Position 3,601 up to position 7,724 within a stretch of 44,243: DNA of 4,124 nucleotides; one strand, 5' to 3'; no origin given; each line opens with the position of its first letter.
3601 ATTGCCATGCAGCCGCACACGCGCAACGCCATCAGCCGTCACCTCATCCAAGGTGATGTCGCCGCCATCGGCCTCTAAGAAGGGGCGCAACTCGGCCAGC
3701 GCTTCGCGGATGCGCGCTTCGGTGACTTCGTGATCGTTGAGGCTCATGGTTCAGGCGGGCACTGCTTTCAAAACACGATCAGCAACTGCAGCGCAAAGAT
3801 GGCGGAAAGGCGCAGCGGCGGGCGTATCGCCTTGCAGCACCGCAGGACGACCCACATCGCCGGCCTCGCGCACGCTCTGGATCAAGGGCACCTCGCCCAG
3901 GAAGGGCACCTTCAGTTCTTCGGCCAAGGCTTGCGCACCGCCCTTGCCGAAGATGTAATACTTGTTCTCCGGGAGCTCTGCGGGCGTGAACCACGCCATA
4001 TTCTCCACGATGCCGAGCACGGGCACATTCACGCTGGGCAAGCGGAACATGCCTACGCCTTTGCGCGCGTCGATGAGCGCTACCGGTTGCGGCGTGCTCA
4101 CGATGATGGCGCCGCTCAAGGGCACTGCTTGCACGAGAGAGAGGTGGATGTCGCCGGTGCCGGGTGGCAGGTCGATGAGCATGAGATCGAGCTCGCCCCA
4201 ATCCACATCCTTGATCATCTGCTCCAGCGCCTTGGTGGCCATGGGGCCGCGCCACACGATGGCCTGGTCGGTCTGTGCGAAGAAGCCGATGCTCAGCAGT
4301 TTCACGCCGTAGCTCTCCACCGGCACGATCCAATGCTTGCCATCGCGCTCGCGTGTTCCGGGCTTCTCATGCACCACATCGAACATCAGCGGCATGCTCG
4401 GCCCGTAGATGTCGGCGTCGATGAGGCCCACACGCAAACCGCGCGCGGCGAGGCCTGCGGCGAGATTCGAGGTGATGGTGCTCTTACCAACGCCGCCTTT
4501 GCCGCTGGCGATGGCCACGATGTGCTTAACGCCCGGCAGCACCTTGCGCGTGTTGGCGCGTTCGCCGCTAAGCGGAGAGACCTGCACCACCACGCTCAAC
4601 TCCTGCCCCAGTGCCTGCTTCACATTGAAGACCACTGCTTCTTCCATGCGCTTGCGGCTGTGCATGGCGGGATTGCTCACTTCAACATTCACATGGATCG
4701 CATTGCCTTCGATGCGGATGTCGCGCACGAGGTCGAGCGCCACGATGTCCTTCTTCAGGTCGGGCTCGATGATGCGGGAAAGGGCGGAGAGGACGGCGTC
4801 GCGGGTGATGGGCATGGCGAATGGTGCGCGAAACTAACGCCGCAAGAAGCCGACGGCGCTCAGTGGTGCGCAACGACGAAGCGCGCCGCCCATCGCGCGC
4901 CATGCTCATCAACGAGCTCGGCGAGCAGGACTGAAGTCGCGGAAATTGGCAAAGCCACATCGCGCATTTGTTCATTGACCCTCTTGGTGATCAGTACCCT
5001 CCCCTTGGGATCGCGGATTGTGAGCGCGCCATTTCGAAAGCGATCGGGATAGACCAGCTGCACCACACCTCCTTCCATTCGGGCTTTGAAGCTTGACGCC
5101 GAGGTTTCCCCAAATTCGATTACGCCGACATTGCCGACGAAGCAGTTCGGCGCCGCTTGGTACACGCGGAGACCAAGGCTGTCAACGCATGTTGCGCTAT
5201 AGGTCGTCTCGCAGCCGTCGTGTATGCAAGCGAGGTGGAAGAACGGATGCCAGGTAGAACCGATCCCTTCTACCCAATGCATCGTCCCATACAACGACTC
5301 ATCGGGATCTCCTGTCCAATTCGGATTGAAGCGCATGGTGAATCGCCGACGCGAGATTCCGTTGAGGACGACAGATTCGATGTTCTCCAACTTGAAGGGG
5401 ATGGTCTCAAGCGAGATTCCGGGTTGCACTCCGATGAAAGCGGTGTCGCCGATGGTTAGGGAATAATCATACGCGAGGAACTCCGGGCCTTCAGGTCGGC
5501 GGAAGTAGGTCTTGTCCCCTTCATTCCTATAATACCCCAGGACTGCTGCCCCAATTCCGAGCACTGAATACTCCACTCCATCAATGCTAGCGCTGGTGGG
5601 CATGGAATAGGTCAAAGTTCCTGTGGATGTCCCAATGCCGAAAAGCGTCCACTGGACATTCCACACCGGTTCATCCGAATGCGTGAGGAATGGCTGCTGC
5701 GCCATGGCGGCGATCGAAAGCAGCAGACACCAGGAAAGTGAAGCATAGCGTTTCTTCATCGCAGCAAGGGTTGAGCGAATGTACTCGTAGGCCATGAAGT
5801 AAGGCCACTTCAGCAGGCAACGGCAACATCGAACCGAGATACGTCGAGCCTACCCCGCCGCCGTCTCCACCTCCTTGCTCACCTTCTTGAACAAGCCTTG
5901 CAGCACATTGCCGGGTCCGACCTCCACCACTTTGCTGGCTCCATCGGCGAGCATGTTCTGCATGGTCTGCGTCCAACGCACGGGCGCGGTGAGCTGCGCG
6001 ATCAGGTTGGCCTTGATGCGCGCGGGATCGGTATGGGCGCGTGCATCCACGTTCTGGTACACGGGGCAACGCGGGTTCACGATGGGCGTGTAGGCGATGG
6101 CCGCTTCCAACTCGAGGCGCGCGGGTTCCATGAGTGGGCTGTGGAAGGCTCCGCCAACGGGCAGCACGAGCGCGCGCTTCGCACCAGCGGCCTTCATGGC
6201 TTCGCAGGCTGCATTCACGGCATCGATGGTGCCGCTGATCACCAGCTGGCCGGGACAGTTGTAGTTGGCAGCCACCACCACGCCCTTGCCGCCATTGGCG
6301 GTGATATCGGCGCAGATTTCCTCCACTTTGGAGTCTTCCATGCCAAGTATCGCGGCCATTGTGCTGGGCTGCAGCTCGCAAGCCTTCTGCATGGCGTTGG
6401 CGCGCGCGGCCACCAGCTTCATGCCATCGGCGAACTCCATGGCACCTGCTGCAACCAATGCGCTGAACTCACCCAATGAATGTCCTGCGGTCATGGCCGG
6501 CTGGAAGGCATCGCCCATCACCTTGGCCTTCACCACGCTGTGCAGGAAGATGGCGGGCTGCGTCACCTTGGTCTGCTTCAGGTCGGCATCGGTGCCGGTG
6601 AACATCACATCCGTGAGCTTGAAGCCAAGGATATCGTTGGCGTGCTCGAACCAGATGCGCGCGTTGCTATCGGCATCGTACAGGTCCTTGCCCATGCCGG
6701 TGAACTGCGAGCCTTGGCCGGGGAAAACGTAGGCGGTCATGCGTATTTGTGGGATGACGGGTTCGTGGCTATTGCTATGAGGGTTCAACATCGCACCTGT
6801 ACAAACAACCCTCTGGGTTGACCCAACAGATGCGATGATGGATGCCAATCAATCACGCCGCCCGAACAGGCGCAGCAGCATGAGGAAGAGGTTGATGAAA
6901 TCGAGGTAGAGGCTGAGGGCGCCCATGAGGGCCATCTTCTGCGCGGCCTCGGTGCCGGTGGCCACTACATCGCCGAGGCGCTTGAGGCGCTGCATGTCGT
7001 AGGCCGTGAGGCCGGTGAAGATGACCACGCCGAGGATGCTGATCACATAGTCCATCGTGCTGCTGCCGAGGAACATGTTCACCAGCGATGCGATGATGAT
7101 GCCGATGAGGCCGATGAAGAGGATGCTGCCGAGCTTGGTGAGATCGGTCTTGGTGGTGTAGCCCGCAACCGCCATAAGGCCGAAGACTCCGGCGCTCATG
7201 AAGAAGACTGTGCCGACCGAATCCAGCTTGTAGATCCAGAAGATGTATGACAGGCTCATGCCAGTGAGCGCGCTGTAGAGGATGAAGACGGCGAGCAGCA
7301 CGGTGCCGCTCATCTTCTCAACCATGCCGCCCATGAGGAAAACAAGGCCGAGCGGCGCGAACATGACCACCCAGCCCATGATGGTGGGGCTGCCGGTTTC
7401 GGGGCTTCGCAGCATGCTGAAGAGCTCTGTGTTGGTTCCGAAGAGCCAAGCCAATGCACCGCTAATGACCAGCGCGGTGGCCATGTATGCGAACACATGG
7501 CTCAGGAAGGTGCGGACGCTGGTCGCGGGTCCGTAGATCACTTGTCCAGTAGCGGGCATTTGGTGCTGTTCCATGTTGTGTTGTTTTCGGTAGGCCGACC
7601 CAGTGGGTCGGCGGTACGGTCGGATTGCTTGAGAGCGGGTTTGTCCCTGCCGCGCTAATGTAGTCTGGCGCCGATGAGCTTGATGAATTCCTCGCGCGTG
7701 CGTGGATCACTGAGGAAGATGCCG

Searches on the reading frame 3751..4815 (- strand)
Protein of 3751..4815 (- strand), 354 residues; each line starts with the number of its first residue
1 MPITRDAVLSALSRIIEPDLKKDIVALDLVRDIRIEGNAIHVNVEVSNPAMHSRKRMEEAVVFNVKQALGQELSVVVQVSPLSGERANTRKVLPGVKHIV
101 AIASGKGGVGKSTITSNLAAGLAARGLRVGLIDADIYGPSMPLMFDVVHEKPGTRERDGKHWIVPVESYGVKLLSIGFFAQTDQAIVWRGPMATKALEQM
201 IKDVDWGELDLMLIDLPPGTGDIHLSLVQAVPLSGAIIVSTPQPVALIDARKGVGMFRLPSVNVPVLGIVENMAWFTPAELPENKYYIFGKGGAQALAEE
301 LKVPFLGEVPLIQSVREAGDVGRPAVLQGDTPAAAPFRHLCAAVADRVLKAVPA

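Call 93: search_protein_families(library=pfam, proteins=[window:3751-4815:-], max_evalue=0.001)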
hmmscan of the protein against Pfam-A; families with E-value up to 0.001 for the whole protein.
window:3751-4815:- (354 aa): 9 families
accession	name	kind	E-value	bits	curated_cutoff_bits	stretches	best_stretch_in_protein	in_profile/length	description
PF10609.15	ParA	-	2.4e-90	302.7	27.1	1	96-344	2-245/246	NUBPL iron-transfer P-loop NTPase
PF01656.29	CbiA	-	1.1e-13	51.6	25.4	1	100-322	1-122/125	CobQ/CobB/MinD/ParA nucleotide binding domain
PF01883.24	FeS_assembly_P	-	8.6e-11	42.4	23.5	1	5-68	1-63/73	Iron-sulfur cluster assembly protein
PF13614.12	AAA_31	-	2.5e-10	41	27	1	98-136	2-40/177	AAA domain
PF00142.24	Fer4_NifH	-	9.8e-07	28.9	25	1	104-141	6-43/271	4Fe-4S iron sulfur cluster binding proteins, NifH/frxC family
PF09140.17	MipZ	-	3.2e-06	27.1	20.7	1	98-141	1-44/262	ATPase MipZ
PF02374.21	ArsA_ATPase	-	5.3e-05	23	24.3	1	102-135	5-38/305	Anion-transporting ATPase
PF13481.12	AAA_25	-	0.00012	22.2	27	1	78-128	11-62/195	AAA domain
PF06564.18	CBP_BcsQ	-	0.00051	20.1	21.3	1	99-229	3-136/234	Cellulose biosynthesis protein BcsQ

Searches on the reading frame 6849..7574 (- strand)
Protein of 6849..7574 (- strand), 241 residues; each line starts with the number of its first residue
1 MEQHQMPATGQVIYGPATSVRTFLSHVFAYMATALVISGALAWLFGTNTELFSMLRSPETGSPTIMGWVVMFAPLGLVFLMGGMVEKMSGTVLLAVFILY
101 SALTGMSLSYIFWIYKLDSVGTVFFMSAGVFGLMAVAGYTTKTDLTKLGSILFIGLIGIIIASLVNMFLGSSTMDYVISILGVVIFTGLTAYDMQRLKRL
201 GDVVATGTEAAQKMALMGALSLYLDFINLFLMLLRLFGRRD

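Call 93: search_protein_families(library=pfam, proteins=[window:6849-7574:-], max_evalue=0.001)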
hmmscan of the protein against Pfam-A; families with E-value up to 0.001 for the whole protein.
window:6849-7574:- (241 aa): 1 family
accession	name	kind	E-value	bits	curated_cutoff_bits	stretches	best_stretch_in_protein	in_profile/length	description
PF01027.25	Bax1-I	-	1.3e-54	185.6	34.1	1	21-237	1-207/207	Inhibitor of apoptosis-promoting Bax1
